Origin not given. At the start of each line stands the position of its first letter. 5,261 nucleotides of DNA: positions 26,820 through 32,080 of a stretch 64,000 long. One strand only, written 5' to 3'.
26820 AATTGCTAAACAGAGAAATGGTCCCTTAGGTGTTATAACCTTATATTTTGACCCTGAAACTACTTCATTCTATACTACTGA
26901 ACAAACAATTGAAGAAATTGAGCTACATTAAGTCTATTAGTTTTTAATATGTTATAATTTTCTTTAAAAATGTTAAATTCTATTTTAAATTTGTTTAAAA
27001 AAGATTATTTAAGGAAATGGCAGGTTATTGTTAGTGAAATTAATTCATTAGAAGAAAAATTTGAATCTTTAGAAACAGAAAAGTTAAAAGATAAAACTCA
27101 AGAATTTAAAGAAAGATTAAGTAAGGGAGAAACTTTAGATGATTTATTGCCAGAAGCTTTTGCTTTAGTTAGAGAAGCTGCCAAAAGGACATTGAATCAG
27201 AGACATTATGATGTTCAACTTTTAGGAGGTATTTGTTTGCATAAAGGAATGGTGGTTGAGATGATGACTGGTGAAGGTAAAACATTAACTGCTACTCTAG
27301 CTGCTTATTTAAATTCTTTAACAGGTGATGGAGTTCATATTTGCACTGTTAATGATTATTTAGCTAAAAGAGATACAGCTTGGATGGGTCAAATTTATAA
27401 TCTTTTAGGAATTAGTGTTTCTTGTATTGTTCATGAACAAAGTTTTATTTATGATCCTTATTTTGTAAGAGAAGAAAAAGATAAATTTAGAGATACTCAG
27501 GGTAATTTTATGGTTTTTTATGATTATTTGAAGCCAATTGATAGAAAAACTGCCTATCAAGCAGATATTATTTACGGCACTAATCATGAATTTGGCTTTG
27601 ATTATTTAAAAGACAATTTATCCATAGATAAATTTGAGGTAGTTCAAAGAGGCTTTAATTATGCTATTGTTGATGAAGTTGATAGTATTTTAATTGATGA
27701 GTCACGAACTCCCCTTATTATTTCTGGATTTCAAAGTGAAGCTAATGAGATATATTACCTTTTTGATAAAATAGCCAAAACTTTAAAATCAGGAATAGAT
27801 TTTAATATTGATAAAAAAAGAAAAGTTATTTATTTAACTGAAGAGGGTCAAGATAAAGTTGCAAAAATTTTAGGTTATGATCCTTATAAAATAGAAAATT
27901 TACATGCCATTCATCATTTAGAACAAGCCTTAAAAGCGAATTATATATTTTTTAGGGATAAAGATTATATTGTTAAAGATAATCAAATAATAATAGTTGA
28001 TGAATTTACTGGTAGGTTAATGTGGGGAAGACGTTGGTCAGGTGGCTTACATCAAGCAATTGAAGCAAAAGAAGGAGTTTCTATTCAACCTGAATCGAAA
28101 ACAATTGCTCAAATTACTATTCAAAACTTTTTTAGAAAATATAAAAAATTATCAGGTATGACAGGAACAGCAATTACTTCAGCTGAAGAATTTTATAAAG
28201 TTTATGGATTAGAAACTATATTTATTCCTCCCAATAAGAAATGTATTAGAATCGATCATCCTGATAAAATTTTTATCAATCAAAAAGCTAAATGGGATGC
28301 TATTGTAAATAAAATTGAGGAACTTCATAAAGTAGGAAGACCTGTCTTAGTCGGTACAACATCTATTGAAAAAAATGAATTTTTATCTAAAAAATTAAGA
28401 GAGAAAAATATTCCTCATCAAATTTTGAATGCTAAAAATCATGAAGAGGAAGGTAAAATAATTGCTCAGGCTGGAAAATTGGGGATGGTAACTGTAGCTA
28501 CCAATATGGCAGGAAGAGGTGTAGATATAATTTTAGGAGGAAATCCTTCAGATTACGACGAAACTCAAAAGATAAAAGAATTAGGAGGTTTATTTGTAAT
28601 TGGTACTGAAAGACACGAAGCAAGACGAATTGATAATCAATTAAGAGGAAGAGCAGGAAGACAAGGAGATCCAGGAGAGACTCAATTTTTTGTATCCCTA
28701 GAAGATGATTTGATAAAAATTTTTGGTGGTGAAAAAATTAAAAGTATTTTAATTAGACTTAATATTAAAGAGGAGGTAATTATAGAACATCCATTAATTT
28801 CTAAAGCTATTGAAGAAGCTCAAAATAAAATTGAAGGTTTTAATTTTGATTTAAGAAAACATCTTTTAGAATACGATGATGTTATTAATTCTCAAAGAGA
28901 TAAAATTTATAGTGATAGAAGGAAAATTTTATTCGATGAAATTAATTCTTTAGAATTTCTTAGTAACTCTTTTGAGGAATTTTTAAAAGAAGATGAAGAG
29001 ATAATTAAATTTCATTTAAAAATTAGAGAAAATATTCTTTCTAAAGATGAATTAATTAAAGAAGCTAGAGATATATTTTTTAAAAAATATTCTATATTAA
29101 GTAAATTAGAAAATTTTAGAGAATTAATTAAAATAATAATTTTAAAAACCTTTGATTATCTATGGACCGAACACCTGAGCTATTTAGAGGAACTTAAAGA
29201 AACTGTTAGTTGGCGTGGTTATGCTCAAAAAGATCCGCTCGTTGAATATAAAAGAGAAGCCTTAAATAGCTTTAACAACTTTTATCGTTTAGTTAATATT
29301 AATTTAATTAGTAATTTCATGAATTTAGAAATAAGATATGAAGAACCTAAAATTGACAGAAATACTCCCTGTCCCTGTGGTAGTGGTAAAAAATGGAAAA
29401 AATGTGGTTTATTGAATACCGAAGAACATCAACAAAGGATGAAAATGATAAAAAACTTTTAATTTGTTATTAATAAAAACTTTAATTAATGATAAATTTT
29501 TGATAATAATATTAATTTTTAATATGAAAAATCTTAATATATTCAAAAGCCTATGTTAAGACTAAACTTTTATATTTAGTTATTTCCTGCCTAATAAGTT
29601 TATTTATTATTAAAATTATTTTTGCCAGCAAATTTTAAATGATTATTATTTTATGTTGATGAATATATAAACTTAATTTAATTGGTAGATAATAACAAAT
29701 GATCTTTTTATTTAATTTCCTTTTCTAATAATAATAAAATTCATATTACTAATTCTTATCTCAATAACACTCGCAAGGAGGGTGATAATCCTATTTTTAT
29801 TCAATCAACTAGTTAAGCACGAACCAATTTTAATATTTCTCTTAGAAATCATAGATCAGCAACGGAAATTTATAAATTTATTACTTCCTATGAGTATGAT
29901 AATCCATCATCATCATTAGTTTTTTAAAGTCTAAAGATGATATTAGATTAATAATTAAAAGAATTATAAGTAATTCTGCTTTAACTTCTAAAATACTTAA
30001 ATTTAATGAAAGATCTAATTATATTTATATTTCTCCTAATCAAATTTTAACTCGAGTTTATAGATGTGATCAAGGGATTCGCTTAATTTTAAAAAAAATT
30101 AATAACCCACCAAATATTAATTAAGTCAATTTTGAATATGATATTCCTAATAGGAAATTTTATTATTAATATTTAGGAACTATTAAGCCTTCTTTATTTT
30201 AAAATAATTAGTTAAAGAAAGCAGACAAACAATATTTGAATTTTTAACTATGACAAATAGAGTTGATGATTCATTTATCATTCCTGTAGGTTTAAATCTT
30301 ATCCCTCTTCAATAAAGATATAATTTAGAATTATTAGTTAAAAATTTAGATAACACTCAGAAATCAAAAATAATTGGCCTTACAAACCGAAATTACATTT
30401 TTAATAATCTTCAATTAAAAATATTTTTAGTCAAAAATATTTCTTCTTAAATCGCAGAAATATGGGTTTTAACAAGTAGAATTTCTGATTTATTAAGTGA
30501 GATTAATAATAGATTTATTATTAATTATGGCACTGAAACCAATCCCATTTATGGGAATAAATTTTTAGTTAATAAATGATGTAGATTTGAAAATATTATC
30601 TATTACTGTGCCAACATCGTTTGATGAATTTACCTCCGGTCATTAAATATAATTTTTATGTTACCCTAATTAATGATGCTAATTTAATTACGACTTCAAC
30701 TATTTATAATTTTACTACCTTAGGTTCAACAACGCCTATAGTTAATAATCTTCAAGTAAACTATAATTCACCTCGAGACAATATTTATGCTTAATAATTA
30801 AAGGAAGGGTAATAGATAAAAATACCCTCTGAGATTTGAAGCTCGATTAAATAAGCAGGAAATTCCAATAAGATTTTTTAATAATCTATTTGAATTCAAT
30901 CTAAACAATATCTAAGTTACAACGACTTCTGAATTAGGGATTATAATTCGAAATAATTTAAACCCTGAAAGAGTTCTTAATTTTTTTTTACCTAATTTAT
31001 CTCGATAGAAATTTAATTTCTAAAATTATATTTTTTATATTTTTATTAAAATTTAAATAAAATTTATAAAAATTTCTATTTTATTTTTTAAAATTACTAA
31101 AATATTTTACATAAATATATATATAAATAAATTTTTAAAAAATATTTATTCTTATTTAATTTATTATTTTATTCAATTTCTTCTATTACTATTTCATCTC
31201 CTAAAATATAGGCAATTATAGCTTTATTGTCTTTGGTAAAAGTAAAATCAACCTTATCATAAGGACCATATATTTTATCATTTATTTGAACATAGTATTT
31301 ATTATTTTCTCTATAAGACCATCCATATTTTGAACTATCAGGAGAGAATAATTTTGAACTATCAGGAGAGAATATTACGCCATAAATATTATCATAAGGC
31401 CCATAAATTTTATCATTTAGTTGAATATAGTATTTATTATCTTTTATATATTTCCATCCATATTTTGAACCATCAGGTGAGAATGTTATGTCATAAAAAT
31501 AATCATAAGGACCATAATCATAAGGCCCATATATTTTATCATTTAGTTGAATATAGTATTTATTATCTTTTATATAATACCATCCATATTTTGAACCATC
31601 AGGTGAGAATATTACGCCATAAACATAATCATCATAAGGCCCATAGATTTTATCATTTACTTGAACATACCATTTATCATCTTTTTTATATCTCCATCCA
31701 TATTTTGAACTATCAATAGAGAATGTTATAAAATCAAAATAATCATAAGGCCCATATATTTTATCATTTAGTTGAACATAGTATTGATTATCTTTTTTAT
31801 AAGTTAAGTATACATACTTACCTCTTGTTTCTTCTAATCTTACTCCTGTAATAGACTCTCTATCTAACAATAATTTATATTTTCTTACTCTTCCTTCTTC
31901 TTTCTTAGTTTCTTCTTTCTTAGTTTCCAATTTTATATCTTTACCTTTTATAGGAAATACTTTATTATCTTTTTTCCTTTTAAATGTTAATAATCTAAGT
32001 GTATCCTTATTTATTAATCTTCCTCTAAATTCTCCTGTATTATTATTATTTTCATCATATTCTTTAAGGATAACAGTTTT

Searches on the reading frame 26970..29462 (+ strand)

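Call 14: search_protein_families(library=pfam, proteins=[window:26970-29462:+], max_evalue=0.001)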
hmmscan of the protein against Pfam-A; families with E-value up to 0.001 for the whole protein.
window:26970-29462:+ (830 aa): 6 families
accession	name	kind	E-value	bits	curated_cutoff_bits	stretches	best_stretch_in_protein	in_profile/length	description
PF07517.20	SecA_DEAD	-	3e-119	398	24.6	1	9-408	8-289/290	SecA DEAD-like domain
PF21090.3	P-loop_SecA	-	2e-78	263.1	27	2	425-527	2-104/205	SecA P-loop domain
PF07516.18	SecA_SW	-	6.9e-44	150.8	26.7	1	605-786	2-199/200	SecA Wing and Scaffold domain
PF01043.26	SecA_PP_bind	-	1.4e-37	129.1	23.5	1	258-365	2-110/110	SecA preprotein cross-linking domain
PF02810.21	SEC-C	-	6.9e-06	26.3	20.4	1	797-812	1-16/19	SEC-C motif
PF00271.37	Helicase_C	-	0.00071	20.2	23.5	0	448-566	9-110/110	Helicase conserved C-terminal domain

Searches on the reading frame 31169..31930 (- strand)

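Call 14: search_protein_families(library=pfam, proteins=[window:31169-31930:-], max_evalue=0.001)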
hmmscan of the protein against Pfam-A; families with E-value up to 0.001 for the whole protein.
window:31169-31930:- (253 aa): 0 families

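Call 61: search_protein_families(library=pfam, proteins=[window:31169-31930:-], max_evalue=10)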
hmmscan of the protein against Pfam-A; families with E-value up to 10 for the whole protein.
window:31169-31930:- (253 aa): 6 families
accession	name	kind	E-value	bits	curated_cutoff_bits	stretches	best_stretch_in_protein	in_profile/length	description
PF00400.38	WD40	-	0.019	16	27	0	176-196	8-28/39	WD domain, G-beta repeat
PF08292.18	RNA_pol_Rbc25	-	0.05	14.4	25.1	0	92-133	22-63/121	RNA polymerase III subunit Rpc25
PF07676.18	PD40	-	0.071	13.5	20.9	0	146-156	12-22/38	WD40-like Beta Propeller Repeat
PF09561.16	RE_HpaII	-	0.34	10.6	25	1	196-220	333-357/359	HpaII restriction endonuclease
PF17162.9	DUF5118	-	1.3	9.3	27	1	81-94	22-35/50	Domain of unknown function (DUF5118)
PF10584.14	Proteasome_A_N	-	2.8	8.2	27.7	0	149-154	7-12/23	Proteasome subunit A N-terminal signature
